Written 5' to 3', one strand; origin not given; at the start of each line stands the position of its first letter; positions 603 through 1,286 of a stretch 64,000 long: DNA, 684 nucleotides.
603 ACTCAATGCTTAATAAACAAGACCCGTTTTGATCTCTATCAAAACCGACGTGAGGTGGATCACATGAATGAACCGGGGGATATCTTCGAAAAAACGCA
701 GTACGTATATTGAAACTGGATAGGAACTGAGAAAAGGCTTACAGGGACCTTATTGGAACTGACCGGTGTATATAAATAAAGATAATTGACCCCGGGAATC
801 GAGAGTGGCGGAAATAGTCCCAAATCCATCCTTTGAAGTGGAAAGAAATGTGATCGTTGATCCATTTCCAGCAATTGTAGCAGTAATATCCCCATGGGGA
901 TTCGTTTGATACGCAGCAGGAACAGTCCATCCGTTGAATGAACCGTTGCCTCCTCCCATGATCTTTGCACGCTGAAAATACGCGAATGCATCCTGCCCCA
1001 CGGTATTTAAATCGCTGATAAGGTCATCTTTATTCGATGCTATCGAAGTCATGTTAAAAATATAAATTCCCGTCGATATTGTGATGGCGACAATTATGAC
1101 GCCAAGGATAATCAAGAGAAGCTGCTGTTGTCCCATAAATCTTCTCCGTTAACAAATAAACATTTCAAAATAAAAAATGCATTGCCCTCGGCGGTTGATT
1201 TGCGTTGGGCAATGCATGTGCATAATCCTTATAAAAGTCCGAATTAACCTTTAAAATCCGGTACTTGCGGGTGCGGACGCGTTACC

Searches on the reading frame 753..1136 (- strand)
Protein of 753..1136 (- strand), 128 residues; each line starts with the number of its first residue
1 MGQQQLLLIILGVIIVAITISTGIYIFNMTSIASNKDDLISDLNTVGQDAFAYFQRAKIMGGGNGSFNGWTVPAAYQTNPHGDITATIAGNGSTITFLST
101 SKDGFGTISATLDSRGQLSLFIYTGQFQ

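Call 62: search_protein_families(library=pfam, alignment_id=A3, max_evalue=0.00001)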
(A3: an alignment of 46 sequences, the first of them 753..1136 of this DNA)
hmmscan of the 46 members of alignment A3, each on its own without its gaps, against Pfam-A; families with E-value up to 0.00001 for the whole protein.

A. member 1, window:753-1136:- (128 aa): 0 families

B. families by the number of members that match (of 46 scanned): 70 families (the first 25 are shown)
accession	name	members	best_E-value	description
PF00072.30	Response_reg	4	2.1e-36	Response regulator receiver domain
PF00534.26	Glycos_transf_1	3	6.3e-65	Glycosyl transferases group 1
PF13692.12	Glyco_trans_1_4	3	1.1e-53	Glycosyl transferases group 1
PF13439.12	Glyco_transf_4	3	3.2e-38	Glycosyltransferase Family 4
PF13524.12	Glyco_trans_1_2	3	3.5e-16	Glycosyl transferase-like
PF00158.32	Sigma54_activat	2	5.7e-73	Sigma-54 interaction domain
PF06508.19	QueC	2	3.9e-68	Queuosine biosynthesis protein QueC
PF01370.27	Epimerase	2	2.2e-60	NAD dependent epimerase/dehydratase family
PF16363.11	GDP_Man_Dehyd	2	3.1e-55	GDP-mannose 4,6 dehydratase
PF00535.33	Glycos_transf_2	2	1.2e-31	Glycosyl transferase family 2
PF13579.12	Glyco_trans_4_4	2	3.4e-27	Glycosyl transferase 4-like domain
PF25601.1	AAA_lid_14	2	1e-22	AAA+ ATPase lid domain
PF14532.12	Sigma54_activ_2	2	3.7e-21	Sigma-54 interaction domain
PF13649.12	Methyltransf_25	2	7e-15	Methyltransferase domain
PF10111.15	Glyco_tranf_2_2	2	1.2e-14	Glycosyltransferase like family 2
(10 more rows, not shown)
